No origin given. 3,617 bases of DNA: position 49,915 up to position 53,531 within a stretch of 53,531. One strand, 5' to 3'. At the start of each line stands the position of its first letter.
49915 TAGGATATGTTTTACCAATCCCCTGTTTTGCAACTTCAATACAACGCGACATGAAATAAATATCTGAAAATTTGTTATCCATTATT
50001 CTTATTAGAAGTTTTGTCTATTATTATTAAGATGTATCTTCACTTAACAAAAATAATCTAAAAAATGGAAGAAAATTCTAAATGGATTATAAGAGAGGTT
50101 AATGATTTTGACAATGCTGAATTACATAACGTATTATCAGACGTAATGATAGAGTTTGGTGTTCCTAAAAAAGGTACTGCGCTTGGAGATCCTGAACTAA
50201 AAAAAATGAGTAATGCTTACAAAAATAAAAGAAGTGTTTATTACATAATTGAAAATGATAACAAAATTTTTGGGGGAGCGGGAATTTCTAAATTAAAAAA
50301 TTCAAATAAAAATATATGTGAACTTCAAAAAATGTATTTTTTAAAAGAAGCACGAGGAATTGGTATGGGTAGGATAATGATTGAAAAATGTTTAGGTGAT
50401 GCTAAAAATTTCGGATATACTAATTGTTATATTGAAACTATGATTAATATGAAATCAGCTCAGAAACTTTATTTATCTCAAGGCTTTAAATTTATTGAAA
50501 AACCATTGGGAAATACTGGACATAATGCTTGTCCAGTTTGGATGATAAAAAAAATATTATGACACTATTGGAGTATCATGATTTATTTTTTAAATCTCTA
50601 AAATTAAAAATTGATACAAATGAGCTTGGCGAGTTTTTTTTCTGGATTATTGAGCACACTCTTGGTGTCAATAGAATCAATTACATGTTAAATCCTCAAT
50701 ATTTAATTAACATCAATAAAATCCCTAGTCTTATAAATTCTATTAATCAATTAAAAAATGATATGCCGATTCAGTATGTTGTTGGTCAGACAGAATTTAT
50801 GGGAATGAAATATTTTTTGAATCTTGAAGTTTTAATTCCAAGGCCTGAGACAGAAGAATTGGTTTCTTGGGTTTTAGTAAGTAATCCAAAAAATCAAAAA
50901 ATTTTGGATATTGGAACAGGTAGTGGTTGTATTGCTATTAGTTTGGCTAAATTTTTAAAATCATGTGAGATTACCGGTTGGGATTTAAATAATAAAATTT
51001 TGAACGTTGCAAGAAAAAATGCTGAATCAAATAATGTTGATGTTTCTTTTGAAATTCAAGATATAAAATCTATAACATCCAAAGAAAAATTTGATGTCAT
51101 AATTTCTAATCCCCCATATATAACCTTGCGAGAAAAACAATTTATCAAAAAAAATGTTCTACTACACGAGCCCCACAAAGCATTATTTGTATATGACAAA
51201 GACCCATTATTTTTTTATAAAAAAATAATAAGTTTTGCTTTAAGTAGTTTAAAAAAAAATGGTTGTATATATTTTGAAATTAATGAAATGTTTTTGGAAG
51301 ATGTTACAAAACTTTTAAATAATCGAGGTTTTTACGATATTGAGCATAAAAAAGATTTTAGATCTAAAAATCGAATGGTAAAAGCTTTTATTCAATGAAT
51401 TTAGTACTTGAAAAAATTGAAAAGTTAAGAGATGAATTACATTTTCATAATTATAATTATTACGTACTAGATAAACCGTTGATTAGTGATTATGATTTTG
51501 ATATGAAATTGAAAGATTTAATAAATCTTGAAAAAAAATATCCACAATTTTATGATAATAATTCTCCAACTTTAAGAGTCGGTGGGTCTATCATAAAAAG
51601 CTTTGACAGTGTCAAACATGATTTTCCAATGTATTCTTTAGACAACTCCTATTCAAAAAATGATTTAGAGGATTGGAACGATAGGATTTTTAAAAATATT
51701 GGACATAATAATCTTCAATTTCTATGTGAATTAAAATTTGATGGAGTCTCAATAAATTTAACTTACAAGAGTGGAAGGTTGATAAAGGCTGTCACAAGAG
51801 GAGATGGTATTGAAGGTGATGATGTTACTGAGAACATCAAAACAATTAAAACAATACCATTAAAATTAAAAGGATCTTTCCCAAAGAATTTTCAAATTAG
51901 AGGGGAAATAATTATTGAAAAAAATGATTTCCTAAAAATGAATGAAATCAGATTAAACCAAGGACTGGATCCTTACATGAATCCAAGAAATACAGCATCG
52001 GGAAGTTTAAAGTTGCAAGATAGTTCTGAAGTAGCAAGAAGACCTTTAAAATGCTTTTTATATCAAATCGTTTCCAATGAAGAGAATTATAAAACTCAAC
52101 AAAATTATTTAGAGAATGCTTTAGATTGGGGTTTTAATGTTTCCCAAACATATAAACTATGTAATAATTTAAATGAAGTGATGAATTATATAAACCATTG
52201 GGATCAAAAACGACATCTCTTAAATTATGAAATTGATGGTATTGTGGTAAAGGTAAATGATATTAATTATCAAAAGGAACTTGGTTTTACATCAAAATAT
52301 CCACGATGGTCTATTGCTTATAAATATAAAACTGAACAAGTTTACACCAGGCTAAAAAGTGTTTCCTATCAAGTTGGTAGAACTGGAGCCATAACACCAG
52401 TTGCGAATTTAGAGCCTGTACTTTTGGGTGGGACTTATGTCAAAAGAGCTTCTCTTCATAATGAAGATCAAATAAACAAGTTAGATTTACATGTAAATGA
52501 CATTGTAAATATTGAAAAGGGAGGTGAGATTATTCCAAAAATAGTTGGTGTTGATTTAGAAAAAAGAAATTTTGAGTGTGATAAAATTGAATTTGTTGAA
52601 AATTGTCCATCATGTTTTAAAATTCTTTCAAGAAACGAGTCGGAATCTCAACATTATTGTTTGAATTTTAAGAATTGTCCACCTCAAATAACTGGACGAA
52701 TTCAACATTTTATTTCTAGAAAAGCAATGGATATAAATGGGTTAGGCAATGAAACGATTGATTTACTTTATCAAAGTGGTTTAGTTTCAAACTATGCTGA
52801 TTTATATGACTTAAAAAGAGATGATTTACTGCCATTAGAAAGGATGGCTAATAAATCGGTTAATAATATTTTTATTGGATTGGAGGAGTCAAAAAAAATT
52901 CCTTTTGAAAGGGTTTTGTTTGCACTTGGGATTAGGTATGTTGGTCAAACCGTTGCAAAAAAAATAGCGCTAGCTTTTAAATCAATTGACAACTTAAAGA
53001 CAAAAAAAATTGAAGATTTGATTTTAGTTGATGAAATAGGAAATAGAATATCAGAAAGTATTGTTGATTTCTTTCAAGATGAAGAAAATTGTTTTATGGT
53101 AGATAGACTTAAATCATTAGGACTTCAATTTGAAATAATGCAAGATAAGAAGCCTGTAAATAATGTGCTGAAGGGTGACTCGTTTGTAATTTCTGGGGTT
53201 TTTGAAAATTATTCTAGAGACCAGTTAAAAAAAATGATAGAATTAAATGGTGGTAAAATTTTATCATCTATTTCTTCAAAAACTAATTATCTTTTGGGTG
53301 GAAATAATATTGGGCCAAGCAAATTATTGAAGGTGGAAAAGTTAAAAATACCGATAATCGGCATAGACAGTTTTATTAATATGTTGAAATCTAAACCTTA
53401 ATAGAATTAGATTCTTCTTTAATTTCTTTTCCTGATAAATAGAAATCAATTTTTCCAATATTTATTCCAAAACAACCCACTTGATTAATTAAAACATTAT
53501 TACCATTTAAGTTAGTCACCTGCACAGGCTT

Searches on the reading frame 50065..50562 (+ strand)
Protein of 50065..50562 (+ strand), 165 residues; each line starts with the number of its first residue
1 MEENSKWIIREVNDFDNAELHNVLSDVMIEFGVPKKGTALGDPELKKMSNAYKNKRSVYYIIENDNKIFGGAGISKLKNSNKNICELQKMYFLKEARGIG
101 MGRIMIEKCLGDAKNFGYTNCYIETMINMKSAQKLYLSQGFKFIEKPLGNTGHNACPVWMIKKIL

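Call 29: find_encoding_contigs(protein=window:50065-50562:+, flank=10000, max_places=5)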
Protein window:50065-50562:+ (165 aa): no gene with exactly this product is on record in the collection.

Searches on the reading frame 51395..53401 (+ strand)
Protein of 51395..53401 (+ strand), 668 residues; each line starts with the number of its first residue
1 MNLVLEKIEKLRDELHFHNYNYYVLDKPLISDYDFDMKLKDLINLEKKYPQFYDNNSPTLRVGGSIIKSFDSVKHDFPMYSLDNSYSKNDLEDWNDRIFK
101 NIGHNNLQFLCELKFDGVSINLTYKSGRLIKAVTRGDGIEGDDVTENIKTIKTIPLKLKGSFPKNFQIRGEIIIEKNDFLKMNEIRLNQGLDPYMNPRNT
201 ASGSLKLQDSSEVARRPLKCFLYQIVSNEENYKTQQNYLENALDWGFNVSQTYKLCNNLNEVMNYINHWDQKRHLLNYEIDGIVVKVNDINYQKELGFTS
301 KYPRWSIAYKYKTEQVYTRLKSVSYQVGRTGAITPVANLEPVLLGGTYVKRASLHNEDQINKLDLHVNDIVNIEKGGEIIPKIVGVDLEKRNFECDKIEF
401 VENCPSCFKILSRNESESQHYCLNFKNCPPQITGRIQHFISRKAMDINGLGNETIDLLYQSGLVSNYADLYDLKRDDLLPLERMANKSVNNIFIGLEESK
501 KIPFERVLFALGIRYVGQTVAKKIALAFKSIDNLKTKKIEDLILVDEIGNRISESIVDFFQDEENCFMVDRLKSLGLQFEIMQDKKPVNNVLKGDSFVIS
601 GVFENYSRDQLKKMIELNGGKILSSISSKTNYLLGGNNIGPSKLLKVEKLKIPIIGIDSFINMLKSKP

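Call 28: find_encoding_contigs(protein=window:51395-53401:+, flank=10000, max_places=4)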
Protein window:51395-53401:+ (668 aa): no gene with exactly this product is on record in the collection.
